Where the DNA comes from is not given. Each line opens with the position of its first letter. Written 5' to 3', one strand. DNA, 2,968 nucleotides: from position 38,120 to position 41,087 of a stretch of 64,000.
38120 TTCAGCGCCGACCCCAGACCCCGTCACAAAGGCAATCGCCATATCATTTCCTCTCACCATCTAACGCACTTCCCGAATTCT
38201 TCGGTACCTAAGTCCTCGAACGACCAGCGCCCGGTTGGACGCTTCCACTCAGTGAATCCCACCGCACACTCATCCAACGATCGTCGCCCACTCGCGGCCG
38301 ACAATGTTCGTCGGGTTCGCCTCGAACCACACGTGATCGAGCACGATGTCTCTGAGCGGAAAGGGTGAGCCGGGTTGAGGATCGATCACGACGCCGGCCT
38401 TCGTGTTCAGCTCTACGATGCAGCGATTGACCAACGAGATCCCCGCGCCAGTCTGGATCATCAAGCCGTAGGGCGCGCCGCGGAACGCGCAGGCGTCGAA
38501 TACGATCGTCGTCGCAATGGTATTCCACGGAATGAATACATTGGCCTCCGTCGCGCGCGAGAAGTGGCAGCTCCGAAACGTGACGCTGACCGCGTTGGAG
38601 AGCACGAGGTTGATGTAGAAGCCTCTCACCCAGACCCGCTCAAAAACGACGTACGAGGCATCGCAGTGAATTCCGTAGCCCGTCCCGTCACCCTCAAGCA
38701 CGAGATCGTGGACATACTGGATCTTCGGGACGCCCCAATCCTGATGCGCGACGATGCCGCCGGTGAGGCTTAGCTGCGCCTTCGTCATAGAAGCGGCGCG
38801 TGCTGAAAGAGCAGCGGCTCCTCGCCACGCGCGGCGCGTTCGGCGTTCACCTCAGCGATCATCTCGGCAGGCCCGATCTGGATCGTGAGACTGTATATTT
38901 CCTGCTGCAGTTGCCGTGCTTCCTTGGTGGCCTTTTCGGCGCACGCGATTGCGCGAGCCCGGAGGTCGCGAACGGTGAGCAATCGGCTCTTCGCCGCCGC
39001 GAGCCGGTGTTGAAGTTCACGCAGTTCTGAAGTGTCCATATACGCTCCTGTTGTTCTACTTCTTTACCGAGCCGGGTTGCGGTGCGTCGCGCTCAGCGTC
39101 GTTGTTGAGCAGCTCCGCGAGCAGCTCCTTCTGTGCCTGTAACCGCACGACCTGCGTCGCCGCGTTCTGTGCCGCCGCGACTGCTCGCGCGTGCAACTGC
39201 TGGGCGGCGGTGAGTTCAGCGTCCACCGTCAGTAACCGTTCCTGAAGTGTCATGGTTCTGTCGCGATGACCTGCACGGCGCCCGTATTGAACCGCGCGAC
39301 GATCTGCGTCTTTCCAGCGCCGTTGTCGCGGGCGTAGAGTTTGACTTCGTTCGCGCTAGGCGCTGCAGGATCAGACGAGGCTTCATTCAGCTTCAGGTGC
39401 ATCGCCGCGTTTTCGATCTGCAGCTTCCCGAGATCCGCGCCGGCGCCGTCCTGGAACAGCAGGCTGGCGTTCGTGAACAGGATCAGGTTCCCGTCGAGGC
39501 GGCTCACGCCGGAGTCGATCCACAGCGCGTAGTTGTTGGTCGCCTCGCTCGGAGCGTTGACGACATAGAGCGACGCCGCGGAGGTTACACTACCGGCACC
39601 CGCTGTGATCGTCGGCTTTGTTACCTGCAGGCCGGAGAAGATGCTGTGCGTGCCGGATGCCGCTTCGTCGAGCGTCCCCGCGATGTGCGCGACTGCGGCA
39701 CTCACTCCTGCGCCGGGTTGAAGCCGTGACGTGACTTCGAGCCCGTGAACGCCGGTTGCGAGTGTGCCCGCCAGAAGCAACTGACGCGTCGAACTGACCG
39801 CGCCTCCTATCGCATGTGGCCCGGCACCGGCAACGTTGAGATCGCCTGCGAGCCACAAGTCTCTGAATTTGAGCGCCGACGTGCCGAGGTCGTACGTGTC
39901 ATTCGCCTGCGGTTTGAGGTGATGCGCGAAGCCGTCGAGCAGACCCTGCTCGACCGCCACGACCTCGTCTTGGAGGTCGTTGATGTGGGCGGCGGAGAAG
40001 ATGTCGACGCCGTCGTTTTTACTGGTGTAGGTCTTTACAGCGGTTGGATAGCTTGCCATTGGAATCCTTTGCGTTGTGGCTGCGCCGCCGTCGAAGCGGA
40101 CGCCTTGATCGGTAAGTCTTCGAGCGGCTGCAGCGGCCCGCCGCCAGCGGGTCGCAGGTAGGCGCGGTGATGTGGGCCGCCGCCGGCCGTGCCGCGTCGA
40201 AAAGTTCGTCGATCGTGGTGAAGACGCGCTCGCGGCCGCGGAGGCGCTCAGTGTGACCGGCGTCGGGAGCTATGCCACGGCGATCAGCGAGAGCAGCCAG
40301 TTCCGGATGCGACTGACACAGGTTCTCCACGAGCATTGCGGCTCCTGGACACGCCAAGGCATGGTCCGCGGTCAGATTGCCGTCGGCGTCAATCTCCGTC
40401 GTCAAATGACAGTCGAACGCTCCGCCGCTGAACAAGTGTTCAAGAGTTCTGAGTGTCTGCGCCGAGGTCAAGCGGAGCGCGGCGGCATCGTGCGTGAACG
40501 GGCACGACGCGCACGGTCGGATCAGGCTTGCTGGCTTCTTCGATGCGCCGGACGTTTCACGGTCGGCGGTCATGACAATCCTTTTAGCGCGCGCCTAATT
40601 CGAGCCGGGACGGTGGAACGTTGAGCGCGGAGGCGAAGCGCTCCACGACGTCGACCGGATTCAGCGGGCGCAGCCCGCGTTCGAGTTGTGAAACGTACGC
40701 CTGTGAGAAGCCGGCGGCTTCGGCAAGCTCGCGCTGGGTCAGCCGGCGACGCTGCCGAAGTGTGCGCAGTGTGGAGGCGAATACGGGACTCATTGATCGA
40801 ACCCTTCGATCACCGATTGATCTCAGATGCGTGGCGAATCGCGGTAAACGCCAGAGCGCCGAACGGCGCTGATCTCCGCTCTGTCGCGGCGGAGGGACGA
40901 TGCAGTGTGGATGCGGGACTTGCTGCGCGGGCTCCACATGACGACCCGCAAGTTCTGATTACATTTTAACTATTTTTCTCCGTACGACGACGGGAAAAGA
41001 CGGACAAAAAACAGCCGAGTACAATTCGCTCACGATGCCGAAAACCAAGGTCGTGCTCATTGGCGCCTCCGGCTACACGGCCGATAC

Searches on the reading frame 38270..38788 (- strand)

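Call 6: search_protein_families(library=phrogs, proteins=[window:38270-38788:-], max_evalue=0.1)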
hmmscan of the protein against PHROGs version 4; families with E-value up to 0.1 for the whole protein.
window:38270-38788:- (172 aa): 2 families
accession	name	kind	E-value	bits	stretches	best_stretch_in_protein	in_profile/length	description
phrog_5492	-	unknown function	0.052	14.7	0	5-27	11-32/57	-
phrog_6117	-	moron, auxiliary metabolic gene and host takeover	0.062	12.8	1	69-124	228-282/711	colanic acid degradation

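Call 23: search_protein_families(library=pfam, proteins=[window:38270-38788:-], max_evalue=0.01)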
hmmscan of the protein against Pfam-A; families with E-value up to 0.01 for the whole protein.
window:38270-38788:- (172 aa): 1 family
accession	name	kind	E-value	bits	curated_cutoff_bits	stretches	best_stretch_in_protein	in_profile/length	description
PF13229.12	Beta_helix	-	0.003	17.6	25.9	1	38-136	24-121/158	Right handed beta helix region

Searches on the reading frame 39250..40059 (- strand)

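Call 3: search_protein_families(library=pfam, proteins=[window:39250-40059:-], max_evalue=1)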
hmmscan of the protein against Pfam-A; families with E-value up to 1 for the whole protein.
window:39250-40059:- (269 aa): 1 family
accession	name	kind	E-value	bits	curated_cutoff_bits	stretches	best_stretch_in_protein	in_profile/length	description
PF19454.4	DUF5992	-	0.1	13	23.8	1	151-199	14-62/106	Family of unknown function (DUF5992)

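Call 6: search_protein_families(library=phrogs, proteins=[window:39250-40059:-], max_evalue=0.1)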
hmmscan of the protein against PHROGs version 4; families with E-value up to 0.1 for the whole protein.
window:39250-40059:- (269 aa): 1 family
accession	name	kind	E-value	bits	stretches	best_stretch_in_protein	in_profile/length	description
phrog_23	-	tail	0.044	13.5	1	98-177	21-109/496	tail sheath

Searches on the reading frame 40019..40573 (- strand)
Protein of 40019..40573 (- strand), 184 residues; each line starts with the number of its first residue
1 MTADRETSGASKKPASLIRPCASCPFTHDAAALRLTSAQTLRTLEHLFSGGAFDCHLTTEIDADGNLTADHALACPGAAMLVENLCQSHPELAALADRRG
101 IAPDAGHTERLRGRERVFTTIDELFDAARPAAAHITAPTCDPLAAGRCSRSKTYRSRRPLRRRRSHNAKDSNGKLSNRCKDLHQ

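Call 3: search_protein_families(library=pfam, proteins=[window:40019-40573:-], max_evalue=1)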
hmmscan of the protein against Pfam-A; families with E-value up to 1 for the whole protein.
window:40019-40573:- (184 aa): 1 family
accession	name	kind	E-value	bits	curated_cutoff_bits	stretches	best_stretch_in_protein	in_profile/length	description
PF19800.4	DUF6283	-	0.0029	18.2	27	1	19-63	5-50/115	Family of unknown function (DUF6283)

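Call 4: search_protein_families(library=padloc, proteins=[window:40019-40573:-], max_evalue=1)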
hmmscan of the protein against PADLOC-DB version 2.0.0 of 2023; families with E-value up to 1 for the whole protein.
window:40019-40573:- (184 aa): 0 families

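Call 5: search_protein_families(library=ncbifam, proteins=[window:40019-40573:-], max_evalue=1)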
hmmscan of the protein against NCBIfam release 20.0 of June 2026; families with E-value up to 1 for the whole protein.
window:40019-40573:- (184 aa): 0 families

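Call 6: search_protein_families(library=phrogs, proteins=[window:40019-40573:-], max_evalue=0.1)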
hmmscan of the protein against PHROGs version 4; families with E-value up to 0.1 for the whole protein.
window:40019-40573:- (184 aa): 1 family
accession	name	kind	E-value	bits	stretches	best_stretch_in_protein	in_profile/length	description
phrog_5443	-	unknown function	6.9e-12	46.4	1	6-126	99-215/287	-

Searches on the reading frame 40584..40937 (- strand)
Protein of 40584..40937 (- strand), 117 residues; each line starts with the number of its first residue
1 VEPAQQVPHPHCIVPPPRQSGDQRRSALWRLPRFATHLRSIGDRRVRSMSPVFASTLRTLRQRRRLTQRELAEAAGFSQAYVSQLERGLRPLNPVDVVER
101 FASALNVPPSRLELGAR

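Call 3: search_protein_families(library=pfam, proteins=[window:40584-40937:-], max_evalue=1)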
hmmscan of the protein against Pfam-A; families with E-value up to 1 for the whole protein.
window:40584-40937:- (117 aa): 13 families
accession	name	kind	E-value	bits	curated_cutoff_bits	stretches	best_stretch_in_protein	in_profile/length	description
PF13560.12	HTH_31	-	5.3e-17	62.3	27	1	53-112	2-61/64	Helix-turn-helix domain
PF01381.28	HTH_3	-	8.9e-12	45.3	23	1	57-111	1-54/55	Helix-turn-helix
PF13744.12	HTH_37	-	0.00014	22.1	27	1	54-88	20-54/80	Helix-turn-helix domain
PF13443.12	HTH_26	-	0.00027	21.6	22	1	57-110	2-55/63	Cro/C1-type HTH DNA-binding domain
PF12844.13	HTH_19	-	0.00032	21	30.2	1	57-112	4-58/64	Helix-turn-helix domain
PF13412.12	HTH_24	-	0.0024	17.8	21.9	1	57-83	9-35/48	Winged helix-turn-helix DNA-binding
PF01047.28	MarR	-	0.0028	17.9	24.6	1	55-84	7-36/59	MarR family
PF04814.19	HNF-1_N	-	0.0031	18.4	29.7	1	48-85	117-155/175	Hepatocyte nuclear factor 1 (HNF-1), N terminus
PF04545.22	Sigma70_r4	-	0.004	17.1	24.1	1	60-87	15-42/50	Sigma-70, region 4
PF13413.12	HTH_25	-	0.0044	17.3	24.6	1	56-88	1-33/62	Helix-turn-helix domain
PF17762.8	HTH_ParB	-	0.023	15.3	22.6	1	54-85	9-40/102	ParB HTH domain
PF12802.13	MarR_2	-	0.026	15.1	27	1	56-85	10-40/61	MarR family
PF24034.1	DUF7343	-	0.056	13.7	27.6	1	65-90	18-43/62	Domain of unknown function (DUF7343)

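Call 4: search_protein_families(library=padloc, proteins=[window:40584-40937:-], max_evalue=1)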
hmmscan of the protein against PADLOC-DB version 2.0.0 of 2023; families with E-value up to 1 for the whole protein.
window:40584-40937:- (117 aa): 20 families
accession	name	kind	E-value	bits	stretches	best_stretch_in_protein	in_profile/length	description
PDLC02926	HTH_VI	-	7.6e-13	46.5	1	54-112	3-60/92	-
PDLC03665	Control_protein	-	8.7e-10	36.7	1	52-112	8-68/77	control protein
PDLC04142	capH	-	6.3e-09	34.9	1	48-109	2-62/103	capH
PDLC03946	RmrA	-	3.2e-07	27.4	1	56-109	6-58/357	-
PDLC03949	RmrA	-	5.6e-07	26.7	1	55-110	5-59/363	-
PDLC03953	RmrA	-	7.8e-07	26.6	1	53-110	6-62/373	-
PDLC03664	Control_protein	-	1.7e-06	26.4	1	53-112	14-72/74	control protein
PDLC03955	RmrA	-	4.8e-06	24.1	1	55-110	23-77/371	-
PDLC03666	Control_protein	-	1.2e-05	23.6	1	53-107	7-60/77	control protein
PDLC03954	RmrA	-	1.4e-05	22.2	1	51-110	9-67/380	-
PDLC03947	RmrA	-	0.00015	18.7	1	45-108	4-66/383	-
PDLC03952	RmrA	-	0.00042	17.3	1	52-108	22-77/395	-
PDLC03951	RmrA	-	0.00059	16.9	1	55-110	11-65/400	-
PDLC03671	Control_protein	-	0.0016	16.6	1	52-93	14-55/84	control protein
PDLC03948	RmrA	-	0.0023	14.9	1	54-110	10-65/397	-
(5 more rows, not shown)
